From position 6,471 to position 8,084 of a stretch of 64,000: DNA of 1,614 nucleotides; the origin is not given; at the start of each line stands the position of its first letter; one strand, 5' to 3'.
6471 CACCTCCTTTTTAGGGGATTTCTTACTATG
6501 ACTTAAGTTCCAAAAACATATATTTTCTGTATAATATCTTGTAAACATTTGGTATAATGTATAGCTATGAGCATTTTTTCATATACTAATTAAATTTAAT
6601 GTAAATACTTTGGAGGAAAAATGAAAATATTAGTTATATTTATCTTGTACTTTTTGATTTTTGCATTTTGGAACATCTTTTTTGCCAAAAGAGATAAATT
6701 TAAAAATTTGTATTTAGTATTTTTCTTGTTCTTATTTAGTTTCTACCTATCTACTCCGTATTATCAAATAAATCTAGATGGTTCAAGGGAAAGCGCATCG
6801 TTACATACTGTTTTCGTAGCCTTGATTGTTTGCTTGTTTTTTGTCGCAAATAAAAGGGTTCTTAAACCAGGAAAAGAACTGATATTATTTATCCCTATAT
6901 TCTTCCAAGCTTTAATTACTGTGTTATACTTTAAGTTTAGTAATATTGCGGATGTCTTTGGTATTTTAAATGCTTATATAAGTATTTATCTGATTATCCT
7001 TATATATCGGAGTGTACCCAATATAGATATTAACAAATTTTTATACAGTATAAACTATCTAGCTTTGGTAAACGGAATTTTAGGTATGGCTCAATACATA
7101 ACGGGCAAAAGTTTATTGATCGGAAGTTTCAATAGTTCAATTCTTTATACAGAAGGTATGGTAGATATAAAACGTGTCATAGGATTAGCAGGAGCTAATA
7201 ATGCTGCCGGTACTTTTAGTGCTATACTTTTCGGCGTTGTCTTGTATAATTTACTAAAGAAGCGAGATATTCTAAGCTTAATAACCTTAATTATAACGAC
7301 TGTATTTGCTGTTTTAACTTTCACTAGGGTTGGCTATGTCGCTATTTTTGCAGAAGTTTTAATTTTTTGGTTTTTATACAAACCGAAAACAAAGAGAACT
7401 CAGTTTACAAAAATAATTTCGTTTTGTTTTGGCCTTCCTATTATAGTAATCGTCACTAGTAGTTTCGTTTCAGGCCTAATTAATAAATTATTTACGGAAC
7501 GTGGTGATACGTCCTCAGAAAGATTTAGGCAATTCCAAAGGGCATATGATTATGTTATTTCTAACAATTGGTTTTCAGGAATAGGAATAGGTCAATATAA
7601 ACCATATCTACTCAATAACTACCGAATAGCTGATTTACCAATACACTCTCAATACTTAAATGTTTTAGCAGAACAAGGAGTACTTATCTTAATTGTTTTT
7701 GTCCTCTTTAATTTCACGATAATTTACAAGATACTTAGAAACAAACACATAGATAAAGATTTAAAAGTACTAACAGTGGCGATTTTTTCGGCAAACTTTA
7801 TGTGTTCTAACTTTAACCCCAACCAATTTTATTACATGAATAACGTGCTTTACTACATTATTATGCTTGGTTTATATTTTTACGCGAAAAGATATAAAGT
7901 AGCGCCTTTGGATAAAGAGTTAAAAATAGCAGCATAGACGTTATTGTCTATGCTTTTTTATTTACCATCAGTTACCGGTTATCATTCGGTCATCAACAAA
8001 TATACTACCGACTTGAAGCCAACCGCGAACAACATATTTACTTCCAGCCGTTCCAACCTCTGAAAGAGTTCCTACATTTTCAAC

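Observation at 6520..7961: Very low-GC O-antigen ligase/polymerase-like gene as an autonomous moron: possible surface-glycan (receptor) conversion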

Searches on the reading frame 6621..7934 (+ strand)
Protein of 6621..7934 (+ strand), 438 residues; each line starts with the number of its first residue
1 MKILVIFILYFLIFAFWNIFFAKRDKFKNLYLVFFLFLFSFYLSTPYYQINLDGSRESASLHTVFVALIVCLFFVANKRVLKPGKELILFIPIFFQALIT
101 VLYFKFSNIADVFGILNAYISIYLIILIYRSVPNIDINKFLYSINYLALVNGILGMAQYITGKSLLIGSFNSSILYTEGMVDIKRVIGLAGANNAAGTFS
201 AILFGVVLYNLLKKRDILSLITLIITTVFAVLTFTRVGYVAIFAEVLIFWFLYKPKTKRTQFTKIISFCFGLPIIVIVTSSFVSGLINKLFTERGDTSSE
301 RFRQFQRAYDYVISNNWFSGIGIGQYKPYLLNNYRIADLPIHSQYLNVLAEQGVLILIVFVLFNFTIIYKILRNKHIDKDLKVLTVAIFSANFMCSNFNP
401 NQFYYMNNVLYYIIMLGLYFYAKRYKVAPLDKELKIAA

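Call 6: search_protein_families(library=pfam, proteins=[window:6621-7934:+], max_evalue=0.1)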
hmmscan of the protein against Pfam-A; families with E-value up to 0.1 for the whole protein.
window:6621-7934:+ (438 aa): 1 family
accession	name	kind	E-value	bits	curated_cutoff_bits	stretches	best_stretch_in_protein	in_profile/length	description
PF04932.20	Wzy_C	-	3.9e-15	56.4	31.7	1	222-361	2-149/149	O-Antigen ligase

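Call 9: search_protein_families(library=ncbifam, proteins=[window:6621-7934:+], max_evalue=0.1)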
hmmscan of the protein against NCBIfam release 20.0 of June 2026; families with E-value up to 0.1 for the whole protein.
window:6621-7934:+ (438 aa): 0 families

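Call 10: search_protein_families(library=phrogs, proteins=[window:6621-7934:+], max_evalue=0.01)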
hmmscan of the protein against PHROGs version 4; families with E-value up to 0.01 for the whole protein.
window:6621-7934:+ (438 aa): 0 families

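Call 14: find_homologous_proteins(query=window:6621-7934:+)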
Query window:6621-7934:+ (438 aa): 21 proteins with E <= 0.001 among 8000 candidates.
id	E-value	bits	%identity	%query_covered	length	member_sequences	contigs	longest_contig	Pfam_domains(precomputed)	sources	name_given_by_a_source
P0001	1.2e-274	929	100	100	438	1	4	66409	PF04932.21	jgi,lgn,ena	-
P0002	2.8e-247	839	89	100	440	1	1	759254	PF04932.21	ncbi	ncbi:O-antigen ligase family protein [Priestia megaterium]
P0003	1.7e-133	464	55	84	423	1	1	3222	PF04932.21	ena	-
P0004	2.1e-115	404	50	97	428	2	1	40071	PF04932.21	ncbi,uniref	ncbi:O-antigen ligase family protein [Heyndrickxia faecalis]|uniref:O-antigen ligase family protein 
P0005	2.8e-114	401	51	97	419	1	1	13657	PF04932.21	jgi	jgi:lysylphosphatidylglycerol synthetase-like protein (DUF2156 family)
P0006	1.7e-102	362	45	96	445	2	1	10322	PF04932.21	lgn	-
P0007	1.4e-101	359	44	97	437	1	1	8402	PF04932.21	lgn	-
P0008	1.0e-100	356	44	95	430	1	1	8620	PF04932.21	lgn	-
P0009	2.5e-100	355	45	91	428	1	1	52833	PF04932.21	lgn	-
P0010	4.7e-96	341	45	94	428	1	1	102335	PF04932.21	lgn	-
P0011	2.9e-95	338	43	95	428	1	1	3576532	PF04932.21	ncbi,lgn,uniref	ncbi:O-antigen ligase family protein [Terribacillus aidingensis]|uniref:O-antigen ligase family prot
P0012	2.5e-92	328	50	67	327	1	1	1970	PF04932.21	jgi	jgi:O-antigen ligase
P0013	1.4e-81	293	43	86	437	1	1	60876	PF04932.21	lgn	-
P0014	2.9e-77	279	41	88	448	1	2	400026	PF04932.21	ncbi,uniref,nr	ncbi:O-antigen ligase family protein [Sporolactobacillus shoreicorticis]|uniref:O-antigen ligase fam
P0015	5.5e-75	271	39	100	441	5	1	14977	PF04932.21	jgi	jgi:hypothetical protein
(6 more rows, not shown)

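Call 15: search_dna_similar(query=window:6621-7934:+, collection=phages, mode=protein, max_rows=30, max_evalue=0.001)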
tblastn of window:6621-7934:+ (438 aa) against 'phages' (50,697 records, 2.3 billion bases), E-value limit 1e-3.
No match.

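Call 16: find_encoding_contigs(protein=P0002, flank=10000, max_places=4)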
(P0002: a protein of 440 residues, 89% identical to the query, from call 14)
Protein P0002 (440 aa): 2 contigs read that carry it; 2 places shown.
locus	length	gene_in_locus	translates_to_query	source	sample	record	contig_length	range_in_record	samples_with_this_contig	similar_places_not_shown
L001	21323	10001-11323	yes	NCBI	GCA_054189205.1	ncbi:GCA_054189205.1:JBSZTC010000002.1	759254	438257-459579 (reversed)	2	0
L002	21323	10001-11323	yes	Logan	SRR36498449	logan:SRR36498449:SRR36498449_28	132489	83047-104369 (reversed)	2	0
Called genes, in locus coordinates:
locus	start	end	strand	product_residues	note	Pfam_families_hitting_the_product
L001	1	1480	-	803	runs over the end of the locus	PF05922:Inhibitor_I9, PF00082:Peptidase_S8, PF02225:PA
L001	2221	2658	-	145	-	PF00575:S1, PF23459:S1_RRP5 (weak)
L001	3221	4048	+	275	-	-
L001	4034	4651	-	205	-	PF13814:Replic_Relax (weak)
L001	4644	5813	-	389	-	PF01580:FtsK_SpoIIIE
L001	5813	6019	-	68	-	-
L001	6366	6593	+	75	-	PF13443:HTH_26 (weak)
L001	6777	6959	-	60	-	PF26372:DUF8096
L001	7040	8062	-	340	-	PF01510:Amidase_2, PF01476:LysM, PF01471:PG_binding_1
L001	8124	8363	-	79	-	-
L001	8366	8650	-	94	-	PF10779:XhlA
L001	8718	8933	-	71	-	-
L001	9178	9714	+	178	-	PF00132:Hexapep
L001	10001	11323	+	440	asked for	PF04932:Wzy_C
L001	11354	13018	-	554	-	PF13229:Beta_helix (weak)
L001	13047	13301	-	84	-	-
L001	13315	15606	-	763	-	PF18994:Prophage_tailD1, PF26674:Prophage_tail_N2, PF06605:Prophage_tail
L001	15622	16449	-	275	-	PF05709:Sipho_tail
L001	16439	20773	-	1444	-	PF10145:PhageMin_Tail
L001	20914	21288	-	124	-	PF23857:Phage_TAC_19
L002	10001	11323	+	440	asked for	PF04932:Wzy_C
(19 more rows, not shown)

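Call 17: find_encoding_contigs(protein=P0001, flank=10000, max_places=6)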
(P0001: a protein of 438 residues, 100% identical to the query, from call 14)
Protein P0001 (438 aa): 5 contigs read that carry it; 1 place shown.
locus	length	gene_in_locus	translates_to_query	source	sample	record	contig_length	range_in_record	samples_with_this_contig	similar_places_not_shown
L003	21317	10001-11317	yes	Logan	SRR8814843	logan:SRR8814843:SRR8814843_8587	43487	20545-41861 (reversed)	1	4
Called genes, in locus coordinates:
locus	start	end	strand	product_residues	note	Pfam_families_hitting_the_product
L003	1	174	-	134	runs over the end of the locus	-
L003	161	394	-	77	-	-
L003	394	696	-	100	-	-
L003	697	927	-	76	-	-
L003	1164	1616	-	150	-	-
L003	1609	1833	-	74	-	-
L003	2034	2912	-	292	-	-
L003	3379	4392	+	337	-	PF17989:ALP_N, PF21522:MreB-like_C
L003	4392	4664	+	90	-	-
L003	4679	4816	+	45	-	-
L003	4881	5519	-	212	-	PF13814:Replic_Relax (weak)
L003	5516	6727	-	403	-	PF01580:FtsK_SpoIIIE, PF01443:Viral_helicase1 (faint)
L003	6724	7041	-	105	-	-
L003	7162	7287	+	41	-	-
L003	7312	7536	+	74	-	PF13443:HTH_26, PF01381:HTH_3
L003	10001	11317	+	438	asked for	PF04932:Wzy_C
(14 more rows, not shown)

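Call 25: find_encoding_contigs(protein=P0004, flank=10000, max_places=2)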
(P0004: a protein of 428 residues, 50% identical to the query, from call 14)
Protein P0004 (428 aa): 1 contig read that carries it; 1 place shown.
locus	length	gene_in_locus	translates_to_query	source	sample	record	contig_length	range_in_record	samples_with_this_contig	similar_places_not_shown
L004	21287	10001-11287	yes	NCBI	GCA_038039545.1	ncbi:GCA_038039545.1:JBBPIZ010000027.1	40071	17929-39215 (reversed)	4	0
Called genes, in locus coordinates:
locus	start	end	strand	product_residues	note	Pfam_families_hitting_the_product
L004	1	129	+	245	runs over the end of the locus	PF02706:Wzz, PF13807:GNVR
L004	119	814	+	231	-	PF01656:CbiA, PF06564:CBP_BcsQ, PF09140:MipZ (weak), PF10609:ParA, PF13614:AAA_31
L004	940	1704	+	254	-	PF19567:CpsB_CapC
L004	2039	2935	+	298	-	PF00483:NTP_transferase, PF12804:NTP_transf_3 (weak)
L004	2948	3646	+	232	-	PF02397:Bac_transf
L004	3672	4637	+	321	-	PF00535:Glycos_transf_2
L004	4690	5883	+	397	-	PF04464:Glyphos_transf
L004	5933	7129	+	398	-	PF09314:DUF1972, PF13439:Glyco_transf_4 (faint), PF00534:Glycos_transf_1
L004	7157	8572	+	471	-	-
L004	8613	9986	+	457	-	PF13439:Glyco_transf_4, PF20706:GT4-conflict, PF00534:Glycos_transf_1, PF13692:Glyco_trans_1_4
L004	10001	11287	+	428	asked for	PF04932:Wzy_C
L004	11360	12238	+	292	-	PF00483:NTP_transferase, PF12804:NTP_transf_3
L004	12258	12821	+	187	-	PF00908:dTDP_sugar_isom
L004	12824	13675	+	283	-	PF01370:Epimerase, PF04321:RmlD_sub_bind, PF01073:3Beta_HSD, PF02719:Polysacc_synt_2, PF07993:NAD_binding_4, PF16363:GDP_Man_Dehyd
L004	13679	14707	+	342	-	PF01073:3Beta_HSD, PF01370:Epimerase, PF02719:Polysacc_synt_2, PF04321:RmlD_sub_bind, PF07993:NAD_binding_4, PF16363:GDP_Man_Dehyd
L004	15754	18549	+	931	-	-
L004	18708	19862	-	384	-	PF00480:ROK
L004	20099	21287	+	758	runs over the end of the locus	PF13802:Gal_mutarotas_2, PF01055:Glyco_hydro_31_2nd, PF21365:Glyco_hydro_31_3rd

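Call 26: find_encoding_contigs(protein=P0011, flank=10000, max_places=2)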
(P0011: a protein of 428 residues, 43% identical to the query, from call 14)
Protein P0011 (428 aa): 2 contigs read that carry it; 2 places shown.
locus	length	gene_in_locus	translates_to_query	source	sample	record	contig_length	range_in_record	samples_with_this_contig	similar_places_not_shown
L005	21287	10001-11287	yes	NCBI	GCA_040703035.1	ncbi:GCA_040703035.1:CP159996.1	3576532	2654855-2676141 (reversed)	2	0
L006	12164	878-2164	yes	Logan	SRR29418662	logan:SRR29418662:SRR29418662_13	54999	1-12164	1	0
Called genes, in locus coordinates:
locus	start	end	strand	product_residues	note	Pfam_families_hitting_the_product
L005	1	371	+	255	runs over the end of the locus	PF19567:CpsB_CapC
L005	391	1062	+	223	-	PF02397:Bac_transf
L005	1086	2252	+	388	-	PF13439:Glyco_transf_4 (weak), PF20706:GT4-conflict, PF00534:Glycos_transf_1, PF13692:Glyco_trans_1_4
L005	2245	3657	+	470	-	PF01943:Polysacc_synt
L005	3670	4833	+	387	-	PF20706:GT4-conflict, PF00534:Glycos_transf_1, PF13692:Glyco_trans_1_4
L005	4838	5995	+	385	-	PF00534:Glycos_transf_1, PF13692:Glyco_trans_1_4, PF13524:Glyco_trans_1_2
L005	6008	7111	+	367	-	PF13439:Glyco_transf_4, PF00534:Glycos_transf_1, PF13692:Glyco_trans_1_4, PF13524:Glyco_trans_1_2 (weak)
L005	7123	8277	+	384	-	PF13439:Glyco_transf_4, PF20706:GT4-conflict, PF00534:Glycos_transf_1, PF13692:Glyco_trans_1_4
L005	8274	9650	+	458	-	PF00483:NTP_transferase, PF01050:MannoseP_isomer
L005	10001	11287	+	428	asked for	PF04932:Wzy_C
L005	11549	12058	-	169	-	PF00132:Hexapep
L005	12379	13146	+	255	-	PF19567:CpsB_CapC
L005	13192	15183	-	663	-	-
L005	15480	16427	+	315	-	PF03816:LytR_cpsA_psr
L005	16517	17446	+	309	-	PF03816:LytR_cpsA_psr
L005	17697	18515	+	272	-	PF09992:NAGPA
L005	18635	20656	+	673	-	PF04464:Glyphos_transf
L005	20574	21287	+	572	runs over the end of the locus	PF19786:DUF6270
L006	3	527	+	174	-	?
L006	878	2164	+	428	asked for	PF04932:Wzy_C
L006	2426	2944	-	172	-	PF00132:Hexapep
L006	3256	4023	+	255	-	PF19567:CpsB_CapC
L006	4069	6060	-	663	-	-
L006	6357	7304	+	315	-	PF03816:LytR_cpsA_psr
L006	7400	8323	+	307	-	PF03816:LytR_cpsA_psr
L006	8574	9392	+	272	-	PF09992:NAGPA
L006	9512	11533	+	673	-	PF04464:Glyphos_transf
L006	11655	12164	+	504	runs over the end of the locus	PF19786:DUF6270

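Call 27: find_encoding_contigs(protein=P0010, flank=10000, max_places=2)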
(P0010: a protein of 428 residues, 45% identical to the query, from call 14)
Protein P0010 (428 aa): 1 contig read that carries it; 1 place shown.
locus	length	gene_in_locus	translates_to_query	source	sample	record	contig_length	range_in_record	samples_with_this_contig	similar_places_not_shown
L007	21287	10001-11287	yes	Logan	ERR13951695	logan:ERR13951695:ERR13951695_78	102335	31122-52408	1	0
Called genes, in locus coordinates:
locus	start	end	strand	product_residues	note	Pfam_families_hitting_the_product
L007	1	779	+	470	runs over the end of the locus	PF01943:Polysacc_synt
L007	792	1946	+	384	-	PF20706:GT4-conflict (weak), PF00534:Glycos_transf_1, PF13692:Glyco_trans_1_4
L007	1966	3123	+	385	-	PF00534:Glycos_transf_1, PF13692:Glyco_trans_1_4, PF13524:Glyco_trans_1_2 (weak)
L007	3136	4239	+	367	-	PF13439:Glyco_transf_4, PF00534:Glycos_transf_1, PF13692:Glyco_trans_1_4, PF13524:Glyco_trans_1_2 (weak)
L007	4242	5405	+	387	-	PF13439:Glyco_transf_4, PF20706:GT4-conflict, PF00534:Glycos_transf_1, PF13692:Glyco_trans_1_4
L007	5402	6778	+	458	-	PF00483:NTP_transferase, PF01050:MannoseP_isomer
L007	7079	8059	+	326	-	PF01757:Acyl_transf_3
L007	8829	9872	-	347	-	PF01757:Acyl_transf_3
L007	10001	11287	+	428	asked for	PF04932:Wzy_C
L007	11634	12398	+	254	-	PF19567:CpsB_CapC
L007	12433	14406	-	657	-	-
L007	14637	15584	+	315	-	PF03816:LytR_cpsA_psr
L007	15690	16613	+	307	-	PF03816:LytR_cpsA_psr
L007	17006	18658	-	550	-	PF02690:Na_Pi_cotrans, PF01895:PhoU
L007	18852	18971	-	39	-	-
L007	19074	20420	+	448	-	PF00324:AA_permease, PF03845:Spore_permease, PF13520:AA_permease_2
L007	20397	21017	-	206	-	PF01810:LysE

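Call 30: find_related_loci(query=A1, collection=viral_contigs, flank=8000)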
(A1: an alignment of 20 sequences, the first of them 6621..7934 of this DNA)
Query A1 (438 aa) in viral_contigs; peptide patterns used: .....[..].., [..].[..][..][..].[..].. (x = any residue, [..] = any of these).
66 stretches matched a pattern, but none encodes a relative of the query by tblastn (E <= 1e-3).

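Call 31: search_solved_structures(query=A1, max_evalue=1, show_alignments=2)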
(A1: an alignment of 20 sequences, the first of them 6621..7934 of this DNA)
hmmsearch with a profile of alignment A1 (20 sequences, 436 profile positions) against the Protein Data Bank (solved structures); distinct sequences matched with E-value up to 1: 0.

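Call 32: find_related_loci(query=A1, collection=genome_contigs, flank=8000)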
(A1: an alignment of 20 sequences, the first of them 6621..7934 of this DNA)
Query A1 (438 aa) in genome_contigs; peptide patterns used: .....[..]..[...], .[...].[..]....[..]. (x = any residue, [..] = any of these).
68 stretches matched a pattern; 8 encode a relative of the query (tblastn E <= 1e-3); 8 distinct loci.
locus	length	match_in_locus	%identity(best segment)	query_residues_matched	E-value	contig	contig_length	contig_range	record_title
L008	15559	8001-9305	49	1-436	3e-112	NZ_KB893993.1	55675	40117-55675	Heyndrickxia acidiproducens DSM 23148 C232DRAFT_scaffold00018.18, whole genome shotgun sequence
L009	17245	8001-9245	43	5-420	2e-104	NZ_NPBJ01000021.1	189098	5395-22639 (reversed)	Terribacillus saccharophilus strain 7517-1 contig00021, whole genome shotgun sequence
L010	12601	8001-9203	44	23-425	1e-101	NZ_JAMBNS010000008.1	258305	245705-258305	Robertmurraya korlensis strain PF24B2 NODE_8, whole genome shotgun sequence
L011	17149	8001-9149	41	18-402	4e-80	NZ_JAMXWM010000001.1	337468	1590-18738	Sporolactobacillus shoreicorticis strain LMG 29111 1, whole genome shotgun sequence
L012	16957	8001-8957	42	108-424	3e-73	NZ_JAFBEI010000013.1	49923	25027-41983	Streptococcus saliviloxodontae strain DSM 27513 Ga0454051_13, whole genome shotgun sequence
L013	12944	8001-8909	37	105-408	6e-60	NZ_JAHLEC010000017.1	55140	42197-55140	Clostridium psychrophilum strain DSM 14207 contig00017, whole genome shotgun sequence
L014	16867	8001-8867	40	137-424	1e-57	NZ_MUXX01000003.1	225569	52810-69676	Haemophilus paraphrohaemolyticus strain CCUG 3718 3718T_ctg_0000003, whole genome shotgun sequence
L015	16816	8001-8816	39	147-424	2e-50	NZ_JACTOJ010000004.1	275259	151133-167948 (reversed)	Clostridium sp. 19966 contig00004, whole genome shotgun sequence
